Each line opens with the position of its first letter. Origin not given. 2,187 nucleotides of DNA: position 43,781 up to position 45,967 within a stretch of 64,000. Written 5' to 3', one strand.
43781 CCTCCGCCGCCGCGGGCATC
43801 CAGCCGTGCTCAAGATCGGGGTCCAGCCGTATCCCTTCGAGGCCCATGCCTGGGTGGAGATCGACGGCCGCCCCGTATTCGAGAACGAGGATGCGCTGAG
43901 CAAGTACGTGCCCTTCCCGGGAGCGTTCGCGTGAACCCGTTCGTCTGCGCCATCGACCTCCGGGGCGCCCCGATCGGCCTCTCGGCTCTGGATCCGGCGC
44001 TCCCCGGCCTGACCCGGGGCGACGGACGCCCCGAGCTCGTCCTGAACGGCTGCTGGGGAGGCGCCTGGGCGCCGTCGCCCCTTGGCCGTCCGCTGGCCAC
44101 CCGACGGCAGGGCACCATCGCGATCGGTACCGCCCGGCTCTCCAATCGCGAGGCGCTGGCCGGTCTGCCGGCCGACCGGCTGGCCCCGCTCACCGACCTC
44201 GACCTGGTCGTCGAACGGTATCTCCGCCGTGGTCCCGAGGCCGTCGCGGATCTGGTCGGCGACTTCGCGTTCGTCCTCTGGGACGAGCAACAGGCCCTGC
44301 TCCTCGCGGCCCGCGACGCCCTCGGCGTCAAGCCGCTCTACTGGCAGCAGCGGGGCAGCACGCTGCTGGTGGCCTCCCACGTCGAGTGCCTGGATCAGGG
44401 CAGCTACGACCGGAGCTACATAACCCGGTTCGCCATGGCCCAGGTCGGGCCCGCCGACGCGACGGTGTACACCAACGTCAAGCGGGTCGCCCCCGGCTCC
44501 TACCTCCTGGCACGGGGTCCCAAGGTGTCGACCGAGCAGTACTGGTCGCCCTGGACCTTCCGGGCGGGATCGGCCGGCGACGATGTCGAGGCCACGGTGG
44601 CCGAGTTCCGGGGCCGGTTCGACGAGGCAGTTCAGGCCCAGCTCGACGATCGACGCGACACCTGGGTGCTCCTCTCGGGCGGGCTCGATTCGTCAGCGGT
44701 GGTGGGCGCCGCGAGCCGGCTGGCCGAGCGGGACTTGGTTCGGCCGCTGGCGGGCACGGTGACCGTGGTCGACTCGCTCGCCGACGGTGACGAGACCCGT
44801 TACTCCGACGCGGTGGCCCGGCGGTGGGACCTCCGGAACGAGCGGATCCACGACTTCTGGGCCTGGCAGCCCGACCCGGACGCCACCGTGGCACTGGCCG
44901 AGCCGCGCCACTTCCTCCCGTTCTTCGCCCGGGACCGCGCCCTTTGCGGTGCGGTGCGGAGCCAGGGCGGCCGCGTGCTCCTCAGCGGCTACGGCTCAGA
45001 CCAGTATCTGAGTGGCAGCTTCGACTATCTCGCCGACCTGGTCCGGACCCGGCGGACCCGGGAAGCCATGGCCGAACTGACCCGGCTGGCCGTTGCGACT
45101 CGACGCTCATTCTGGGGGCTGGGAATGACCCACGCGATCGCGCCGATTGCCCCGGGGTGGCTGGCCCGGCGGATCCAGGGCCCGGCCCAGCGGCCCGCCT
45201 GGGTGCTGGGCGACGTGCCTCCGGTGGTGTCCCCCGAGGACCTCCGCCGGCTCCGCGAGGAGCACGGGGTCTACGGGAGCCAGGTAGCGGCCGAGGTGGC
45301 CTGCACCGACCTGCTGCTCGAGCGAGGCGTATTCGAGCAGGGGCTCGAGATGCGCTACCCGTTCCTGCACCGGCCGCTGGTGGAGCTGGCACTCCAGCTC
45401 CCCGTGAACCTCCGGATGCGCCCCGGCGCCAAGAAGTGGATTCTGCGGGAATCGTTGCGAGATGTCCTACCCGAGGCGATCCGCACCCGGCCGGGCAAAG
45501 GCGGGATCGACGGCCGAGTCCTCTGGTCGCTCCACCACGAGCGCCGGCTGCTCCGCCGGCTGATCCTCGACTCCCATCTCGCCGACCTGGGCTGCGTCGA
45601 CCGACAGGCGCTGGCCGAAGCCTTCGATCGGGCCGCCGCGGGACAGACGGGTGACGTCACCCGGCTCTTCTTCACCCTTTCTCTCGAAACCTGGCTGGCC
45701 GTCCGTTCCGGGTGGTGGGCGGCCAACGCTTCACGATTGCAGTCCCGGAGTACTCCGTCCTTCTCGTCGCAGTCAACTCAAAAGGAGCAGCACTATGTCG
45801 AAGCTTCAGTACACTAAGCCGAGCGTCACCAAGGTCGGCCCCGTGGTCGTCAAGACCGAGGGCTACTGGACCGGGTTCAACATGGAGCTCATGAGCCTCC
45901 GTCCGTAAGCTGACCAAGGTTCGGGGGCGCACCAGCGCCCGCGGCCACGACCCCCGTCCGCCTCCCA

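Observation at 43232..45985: Compact lasso-peptide (RiPP) gene cluster in an unusual B1-B2-C-A order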

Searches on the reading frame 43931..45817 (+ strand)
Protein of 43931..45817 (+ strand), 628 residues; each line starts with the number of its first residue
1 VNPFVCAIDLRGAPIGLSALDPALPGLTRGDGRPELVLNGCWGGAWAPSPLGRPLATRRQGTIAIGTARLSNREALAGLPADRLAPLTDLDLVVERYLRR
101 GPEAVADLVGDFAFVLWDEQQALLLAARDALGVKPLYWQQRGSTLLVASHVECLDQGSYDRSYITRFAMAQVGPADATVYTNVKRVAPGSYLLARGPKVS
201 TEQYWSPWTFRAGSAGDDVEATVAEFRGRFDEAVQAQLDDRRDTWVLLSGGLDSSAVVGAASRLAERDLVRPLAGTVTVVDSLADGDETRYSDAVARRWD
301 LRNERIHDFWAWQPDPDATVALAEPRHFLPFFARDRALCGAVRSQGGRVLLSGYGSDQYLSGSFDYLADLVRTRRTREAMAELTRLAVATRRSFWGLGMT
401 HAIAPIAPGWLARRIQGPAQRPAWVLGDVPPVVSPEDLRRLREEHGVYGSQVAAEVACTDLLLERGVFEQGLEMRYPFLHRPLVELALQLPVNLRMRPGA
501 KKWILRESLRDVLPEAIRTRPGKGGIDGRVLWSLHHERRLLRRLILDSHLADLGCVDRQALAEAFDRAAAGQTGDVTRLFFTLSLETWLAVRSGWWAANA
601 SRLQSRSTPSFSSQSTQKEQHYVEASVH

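Call 3: search_protein_families(library=pfam, proteins=[window:43931-45817:+], max_evalue=0.01)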
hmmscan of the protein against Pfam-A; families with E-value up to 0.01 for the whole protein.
window:43931-45817:+ (628 aa): 4 families
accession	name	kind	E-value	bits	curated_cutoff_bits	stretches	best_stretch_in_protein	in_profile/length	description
PF00733.27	Asn_synthase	-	8.8e-42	144.4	21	1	225-589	1-353/354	Asparagine synthase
PF13537.11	GATase_7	-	1.7e-15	57.5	25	1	87-155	52-122/123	Glutamine amidotransferase domain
PF13522.11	GATase_6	-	5.1e-10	39.9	27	1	84-149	64-129/130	Glutamine amidotransferase domain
PF12481.13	DUF3700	-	2e-06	27.9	27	1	101-154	118-176/228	Aluminium induced protein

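Call 4: search_protein_families(library=ncbifam, proteins=[window:43931-45817:+], max_evalue=0.01)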
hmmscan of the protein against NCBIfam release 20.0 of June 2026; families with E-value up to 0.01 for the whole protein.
window:43931-45817:+ (628 aa): 7 families
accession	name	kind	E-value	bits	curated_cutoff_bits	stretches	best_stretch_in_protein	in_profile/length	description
NF033535.1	lass_lactam_cya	exception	5.3e-62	210.3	525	2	53-404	61-420/668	lasso peptide isopeptide bond-forming cyclase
TIGR01536.1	asn_synth_AEB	equivalog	4.1e-48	164.7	267.1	1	89-521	101-513/517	asparagine synthase (glutamine-hydrolyzing)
TIGR03104.1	trio_amidotrans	equivalog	2.4e-38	131.7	570.1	2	88-366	99-383/589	N-acetylglutaminylglutamine amidotransferase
TIGR03108.1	eps_aminotran_1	hypoth_equivalog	7.3e-35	120.7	816.9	2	88-305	99-317/628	XrtA/PEP-CTERM system amidotransferase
NF033561.1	macrolact_Ik_Al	subfamily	1.4e-32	113.1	300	1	107-590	78-556/561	albusnodin/ikarugamycin family macrolactam cyclase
NF006949.0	PRK09431.1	equivalog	3.3e-30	105.2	499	2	88-267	98-253/554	asparagine synthase B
NF058645.1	MCPCtpMPsAe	equivalog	0.0043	15.9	900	1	175-287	140-247/558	methyl-accepting chemotaxis protein CtpM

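Call 5: find_homologous_proteins(query=window:43931-45817:+, max_evalue=1e-20)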
Query window:43931-45817:+ (628 aa): 990 proteins with E <= 1e-20 among 8000 candidates; the best 120 are listed.
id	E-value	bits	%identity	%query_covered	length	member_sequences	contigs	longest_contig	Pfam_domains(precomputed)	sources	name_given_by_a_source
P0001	0.0e+0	1418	100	100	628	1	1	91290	PF12481.14,PF00733.28,PF13522.12,PF13537.12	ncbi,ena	-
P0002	0.0e+0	1079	76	100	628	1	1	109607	PF00733.28,PF13522.12,PF13537.12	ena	-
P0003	5.5e-198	678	52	100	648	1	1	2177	PF00733.28,PF13522.12,PF13537.12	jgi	jgi:asparagine synthase (glutamine-hydrolysing)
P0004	5.6e-195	668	54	96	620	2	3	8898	PF12481.14,PF00733.28,PF13522.12,PF13537.12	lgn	-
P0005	7.4e-194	664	51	100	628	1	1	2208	PF00733.28,PF13522.12,PF13537.12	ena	-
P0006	9.3e-190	651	52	100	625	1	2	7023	PF00733.28,PF13522.12,PF13537.12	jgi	jgi:asparagine synthase (glutamine-hydrolysing)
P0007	1.4e-189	650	51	100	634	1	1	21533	PF00733.28,PF13522.12,PF13537.12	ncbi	-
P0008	1.9e-189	650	53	97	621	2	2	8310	PF00733.28,PF13522.12,PF13537.12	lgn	-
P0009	9.7e-188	644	50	98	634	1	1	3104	PF00733.28,PF13522.12,PF13537.12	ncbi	ncbi:MAG: asparagine synthase-related protein [Gemmatimonadota bacterium]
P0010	9.6e-187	641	49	100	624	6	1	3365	PF00733.28,PF13522.12,PF13537.12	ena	-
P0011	1.8e-186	640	49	99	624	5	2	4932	PF00733.28,PF13522.12,PF13537.12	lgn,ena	-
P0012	2.7e-186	639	50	99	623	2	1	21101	PF00733.28,PF13522.12,PF13537.12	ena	-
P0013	4.0e-185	635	52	97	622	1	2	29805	PF00733.28,PF13522.12,PF13537.12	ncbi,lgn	-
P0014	3.5e-184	632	48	100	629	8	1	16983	PF00733.28,PF13522.12,PF13537.12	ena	-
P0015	1.8e-183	630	49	100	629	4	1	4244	PF00733.28,PF13522.12,PF13537.12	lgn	-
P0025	2.0e-176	607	50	95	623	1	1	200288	PF00733.28,PF13522.12,PF13537.12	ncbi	-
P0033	3.7e-161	556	48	95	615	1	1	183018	PF12481.14,PF00733.28,PF13522.12,PF13537.12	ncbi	ncbi:MAG: asparagine synthase-related protein [Gemmatimonadales bacterium]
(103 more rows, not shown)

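Call 9: find_related_loci(query=A1, collection=genome_contigs, flank=5000)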
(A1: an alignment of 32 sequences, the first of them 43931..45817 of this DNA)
Query A1 (628 aa) in genome_contigs; peptide patterns used: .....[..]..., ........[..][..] (x = any residue, [..] = any of these).
600 stretches matched a pattern (row limit reached: there are more); 586 encode a relative of the query (tblastn E <= 1e-3); the best 80 are kept; 80 distinct loci.
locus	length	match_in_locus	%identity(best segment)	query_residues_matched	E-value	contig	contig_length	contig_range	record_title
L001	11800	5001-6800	51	1-596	0e+0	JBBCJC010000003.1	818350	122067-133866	MAG: Gemmatimonadales bacterium isolate MAG_CPA_16 P10A_000000046624, whole genome shotgun sequence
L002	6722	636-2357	36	61-618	1e-79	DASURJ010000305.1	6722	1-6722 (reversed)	MAG TPA_asm: Gemmatimonadaceae bacterium isolate SMAG_U1704 k141_1047559, whole genome shotgun sequence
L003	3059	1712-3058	35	63-500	3e-53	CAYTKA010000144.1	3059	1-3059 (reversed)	MAG TPA_asm: uncultured Gemmatimonadaceae bacterium isolate SRP272529_co2_79 genome assembly, contig: NODE_67948_length_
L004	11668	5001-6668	31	47-589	2e-47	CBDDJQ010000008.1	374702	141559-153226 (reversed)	MAG: Vicinamibacterales bacterium isolate 129384ec-5128-4c8d-99b8-9bb019431b25 genome assembly, contig: contig_8, whole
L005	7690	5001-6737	27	54-589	9e-46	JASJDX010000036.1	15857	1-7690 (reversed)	MAG: Pleurocapsa sp. MO_192.B19 MO_192.c_690, whole genome shotgun sequence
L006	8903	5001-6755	28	44-589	2e-45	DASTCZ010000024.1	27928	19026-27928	MAG TPA_asm: Candidatus Acidiferrales bacterium isolate SMAG_U806 k141_168252, whole genome shotgun sequence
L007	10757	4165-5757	27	88-609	6e-43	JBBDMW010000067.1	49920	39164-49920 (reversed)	MAG: Dehalococcoidia bacterium isolate LejiaB_60_20 Lejia_B_840_length_49920_cov_11, whole genome shotgun sequence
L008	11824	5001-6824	27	18-594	8e-41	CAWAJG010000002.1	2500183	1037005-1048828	MAG: uncultured Solirubrobacteraceae bacterium isolate MFD03399.bin.2.88 genome assembly, contig: contig_1161, whole gen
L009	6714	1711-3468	31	47-622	1e-40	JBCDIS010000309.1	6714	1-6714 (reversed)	MAG: Acidobacteriota bacterium isolate P01_H01_bin.185 k141_72378_length_6714_cov_13.9770, whole genome shotgun sequence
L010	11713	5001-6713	32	44-589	3e-39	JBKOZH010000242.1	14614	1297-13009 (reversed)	MAG: Candidatus Methylomirabilota bacterium isolate GB_HAYS_MAG_00039 GB_HAYS_000001338183, whole genome shotgun sequenc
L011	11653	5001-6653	30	1-523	4e-38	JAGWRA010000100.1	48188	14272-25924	MAG: Acidobacteriota bacterium isolate REEB315 k141_1524864, whole genome shotgun sequence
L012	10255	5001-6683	27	53-592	2e-37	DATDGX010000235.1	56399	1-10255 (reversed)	MAG TPA_asm: Candidatus Binataceae bacterium isolate SMAG_U263 k141_489048, whole genome shotgun sequence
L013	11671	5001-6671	29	69-604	5e-37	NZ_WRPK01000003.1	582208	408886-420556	Sphingomonas formosensis strain CC-Nfb-2 NODE_3_length_582208_cov_26.302963_cov_26.302963, whole genome shotgun sequence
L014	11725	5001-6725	27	61-566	7e-37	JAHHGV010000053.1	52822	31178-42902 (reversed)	MAG: Brasilonema angustatum HA4187-MV1 scaffold_122_c1, whole genome shotgun sequence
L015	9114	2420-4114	28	58-602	9e-37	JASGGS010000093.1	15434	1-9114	MAG: Sphingobium sp. isolate 5H067 JMF-2111-06-0005.hyb.bin.67_92, whole genome shotgun sequence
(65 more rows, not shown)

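Call 12: find_encoding_contigs(protein=P0001, flank=10000, max_places=3)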
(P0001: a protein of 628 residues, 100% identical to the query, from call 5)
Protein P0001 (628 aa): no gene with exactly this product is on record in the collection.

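Call 14: find_related_loci(query=A1, collection=metagenome_contigs, flank=5000)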
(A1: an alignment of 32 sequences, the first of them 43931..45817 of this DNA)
Query A1 (628 aa) in metagenome_contigs; peptide patterns used: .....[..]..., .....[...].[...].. (x = any residue, [..] = any of these).
214 stretches matched a pattern; 144 encode a relative of the query (tblastn E <= 1e-3); the best 80 are kept; 80 distinct loci.
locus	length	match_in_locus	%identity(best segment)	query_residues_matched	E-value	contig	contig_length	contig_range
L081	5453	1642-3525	50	1-627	0e+0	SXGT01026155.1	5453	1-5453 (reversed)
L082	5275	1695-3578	50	1-627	0e+0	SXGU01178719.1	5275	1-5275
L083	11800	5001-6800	51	1-597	4e-175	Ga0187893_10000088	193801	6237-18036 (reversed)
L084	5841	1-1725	52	53-624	1e-174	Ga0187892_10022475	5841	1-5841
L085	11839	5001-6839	47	1-621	6e-162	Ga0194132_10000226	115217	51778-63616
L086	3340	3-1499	50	136-628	2e-143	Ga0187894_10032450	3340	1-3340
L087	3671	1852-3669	42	1-598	1e-131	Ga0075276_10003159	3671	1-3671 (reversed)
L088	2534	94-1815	44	30-596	5e-134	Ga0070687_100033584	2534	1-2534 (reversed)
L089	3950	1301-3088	42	4-596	4e-129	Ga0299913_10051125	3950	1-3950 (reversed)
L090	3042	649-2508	40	1-628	2e-131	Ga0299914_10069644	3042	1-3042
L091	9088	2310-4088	42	1-594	8e-125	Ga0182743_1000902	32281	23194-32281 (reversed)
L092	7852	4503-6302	40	1-596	1e-123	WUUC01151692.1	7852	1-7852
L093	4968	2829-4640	42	4-605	3e-124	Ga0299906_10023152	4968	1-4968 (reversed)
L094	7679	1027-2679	46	53-596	5e-121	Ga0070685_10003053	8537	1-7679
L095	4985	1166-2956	39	4-596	5e-119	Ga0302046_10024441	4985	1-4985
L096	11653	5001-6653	45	53-596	2e-118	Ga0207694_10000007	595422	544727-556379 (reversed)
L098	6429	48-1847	38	1-597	5e-115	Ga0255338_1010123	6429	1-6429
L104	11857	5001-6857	38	4-624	7e-111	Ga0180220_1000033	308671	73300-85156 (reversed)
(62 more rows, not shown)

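Call 30: search_solved_structures(query=window:43931-45817:+, max_evalue=0.001)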
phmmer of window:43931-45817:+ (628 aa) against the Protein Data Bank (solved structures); distinct sequences matched with E-value up to 0.001: 6.
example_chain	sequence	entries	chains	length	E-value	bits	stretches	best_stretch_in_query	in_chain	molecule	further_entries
7ylz_A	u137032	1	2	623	1.3e-16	63.6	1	88-264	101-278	hydroxyamidotransferase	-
1ct9_A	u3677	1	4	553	4.4e-14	55.3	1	54-267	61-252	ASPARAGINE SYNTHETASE B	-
1jgt_A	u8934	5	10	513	4.6e-11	45.3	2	62-363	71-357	BETA-LACTAM SYNTHETASE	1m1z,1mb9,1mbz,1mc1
8sue_A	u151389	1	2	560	5.1e-09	38.5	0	89-273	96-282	Asparagine synthetase [glutamine-hydrolyzing]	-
6gq3_A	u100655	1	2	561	5.1e-09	38.5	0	89-273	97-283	Asparagine synthetase [glutamine-hydrolyzing]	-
9b6c_A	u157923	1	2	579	2.8e-08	36.1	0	460-528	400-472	Asparagine synthetase [glutamine-hydrolyzing]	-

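Call 33: find_encoding_contigs(protein=P0002, flank=8000, max_places=2)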
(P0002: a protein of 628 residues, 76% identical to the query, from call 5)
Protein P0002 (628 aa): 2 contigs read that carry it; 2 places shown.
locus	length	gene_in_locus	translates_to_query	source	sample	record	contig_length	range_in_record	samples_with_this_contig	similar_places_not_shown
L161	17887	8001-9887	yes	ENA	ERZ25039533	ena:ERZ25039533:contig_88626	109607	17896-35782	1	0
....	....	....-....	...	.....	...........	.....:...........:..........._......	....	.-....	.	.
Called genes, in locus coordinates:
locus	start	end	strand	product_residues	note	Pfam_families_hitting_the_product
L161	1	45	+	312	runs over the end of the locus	PF02547:Queuosine_synth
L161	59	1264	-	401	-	PF00083:Sugar_tr, PF07690:MFS_1, PF00083:Sugar_tr, PF07690:MFS_1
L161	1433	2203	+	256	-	PF00561:Abhydrolase_1, PF12146:Hydrolase_4, PF12697:Abhydrolase_6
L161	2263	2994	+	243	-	PF00106:adh_short, PF13561:adh_short_C2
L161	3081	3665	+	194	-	PF00574:CLP_protease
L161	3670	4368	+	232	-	PF01120:Alpha_L_fucos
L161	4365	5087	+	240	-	PF01120:Alpha_L_fucos (weak)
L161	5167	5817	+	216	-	PF00702:Hydrolase, PF13419:HAD_2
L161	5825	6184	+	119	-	PF04237:YjbR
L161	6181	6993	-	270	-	-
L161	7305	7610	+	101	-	PF05402:PqqD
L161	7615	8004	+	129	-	PF13471:Transglut_core3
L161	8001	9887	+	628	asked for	PF13537:GATase_7, PF13522:GATase_6, PF00733:Asn_synthase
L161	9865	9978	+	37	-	-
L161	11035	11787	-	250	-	-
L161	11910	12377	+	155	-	PF02518:HATPase_c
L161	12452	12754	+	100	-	PF00072:Response_reg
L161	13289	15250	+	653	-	-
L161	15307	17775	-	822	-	PF12704:MacB_PCD, PF02687:FtsX, PF12704:MacB_PCD, PF02687:FtsX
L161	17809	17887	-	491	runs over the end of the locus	-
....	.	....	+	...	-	?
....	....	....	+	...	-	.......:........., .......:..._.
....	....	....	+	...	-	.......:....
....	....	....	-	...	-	-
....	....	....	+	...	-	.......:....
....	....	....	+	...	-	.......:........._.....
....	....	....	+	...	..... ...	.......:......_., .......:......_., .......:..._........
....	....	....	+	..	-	-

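Call 34: find_encoding_contigs(protein=P0025, flank=8000, max_places=2)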
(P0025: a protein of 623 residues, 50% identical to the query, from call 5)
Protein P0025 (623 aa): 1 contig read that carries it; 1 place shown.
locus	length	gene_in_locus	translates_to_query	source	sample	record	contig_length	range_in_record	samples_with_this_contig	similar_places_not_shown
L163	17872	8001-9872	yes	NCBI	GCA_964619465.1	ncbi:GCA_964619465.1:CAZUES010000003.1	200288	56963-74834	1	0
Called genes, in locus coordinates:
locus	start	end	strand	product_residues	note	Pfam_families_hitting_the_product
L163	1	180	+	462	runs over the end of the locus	PF00144:Beta-lactamase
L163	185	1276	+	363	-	PF00144:Beta-lactamase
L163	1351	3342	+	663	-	PF26550:Tricorn_2nd, PF07676:PD40, PF26549:Tricorn_N, PF26549:Tricorn_N, PF26550:Tricorn_2nd, PF07676:PD40, PF26549:Tricorn_N, PF00326:Peptidase_S9, +10 more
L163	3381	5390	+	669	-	PF26550:Tricorn_2nd, PF26549:Tricorn_N, PF07676:PD40, PF26550:Tricorn_2nd, PF26549:Tricorn_N, PF00326:Peptidase_S9, PF01738:DLH (weak), PF20434:BD-FAE, +2 more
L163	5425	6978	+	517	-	PF07969:Amidohydro_3, PF01979:Amidohydro_1 (weak)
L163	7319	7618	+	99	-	PF05402:PqqD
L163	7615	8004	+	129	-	PF13471:Transglut_core3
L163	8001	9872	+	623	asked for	PF13537:GATase_7, PF13522:GATase_6 (weak), PF00733:Asn_synthase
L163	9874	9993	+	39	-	-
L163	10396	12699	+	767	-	PF00989:PAS, PF08448:PAS_4, PF00512:HisKA, PF02518:HATPase_c, PF00072:Response_reg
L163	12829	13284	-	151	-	-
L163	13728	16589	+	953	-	PF08447:PAS_3, PF08448:PAS_4, PF00512:HisKA, PF02518:HATPase_c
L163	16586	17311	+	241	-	PF00072:Response_reg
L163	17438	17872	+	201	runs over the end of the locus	PF13505:OMP_b-brl, PF13568:OMP_b-brl_2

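Call 35: find_encoding_contigs(protein=P0033, flank=8000, max_places=2)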
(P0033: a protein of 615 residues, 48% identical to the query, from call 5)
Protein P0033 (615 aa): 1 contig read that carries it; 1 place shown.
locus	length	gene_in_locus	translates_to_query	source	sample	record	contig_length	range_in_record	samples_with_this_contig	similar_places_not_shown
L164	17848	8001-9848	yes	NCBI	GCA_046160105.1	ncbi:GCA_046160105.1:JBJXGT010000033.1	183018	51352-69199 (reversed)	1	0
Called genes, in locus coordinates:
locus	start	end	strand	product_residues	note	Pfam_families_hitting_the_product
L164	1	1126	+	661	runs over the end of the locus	PF26550:Tricorn_2nd, PF26549:Tricorn_N, PF07676:PD40, PF26550:Tricorn_2nd, PF26549:Tricorn_N, PF07676:PD40, PF00326:Peptidase_S9, PF20434:BD-FAE, +4 more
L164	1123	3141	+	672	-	PF00400:WD40 (faint), PF25174:Beta-prop_THOC3 (faint), PF26549:Tricorn_N, PF07676:PD40 (weak), PF26550:Tricorn_2nd, PF26549:Tricorn_N (weak), PF00326:Peptidase_S9, PF20434:BD-FAE, +1 more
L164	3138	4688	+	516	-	PF01979:Amidohydro_1 (faint), PF07969:Amidohydro_3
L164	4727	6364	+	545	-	PF00501:AMP-binding, PF13193:AMP-binding_C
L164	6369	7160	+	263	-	PF00378:ECH_1, PF16113:ECH_2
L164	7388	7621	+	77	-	PF05402:PqqD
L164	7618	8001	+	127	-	PF13471:Transglut_core3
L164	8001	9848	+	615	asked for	PF12481:DUF3700 (weak), PF13522:GATase_6 (faint), PF13537:GATase_7, PF00733:Asn_synthase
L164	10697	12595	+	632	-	PF08448:PAS_4 (weak), PF00512:HisKA, PF02518:HATPase_c, PF00072:Response_reg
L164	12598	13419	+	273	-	PF00797:Acetyltransf_2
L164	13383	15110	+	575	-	PF02129:Peptidase_S15, PF08530:PepX_C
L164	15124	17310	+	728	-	PF06452:CBM9_1 (weak), PF19313:DUF5916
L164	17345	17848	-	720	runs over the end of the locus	PF07676:PD40 (faint), PF26550:Tricorn_2nd (faint), PF00930:DPPIV_N, PF26549:Tricorn_N, PF02129:Peptidase_S15, PF00326:Peptidase_S9, PF01738:DLH (weak), PF12146:Hydrolase_4 (faint), +1 more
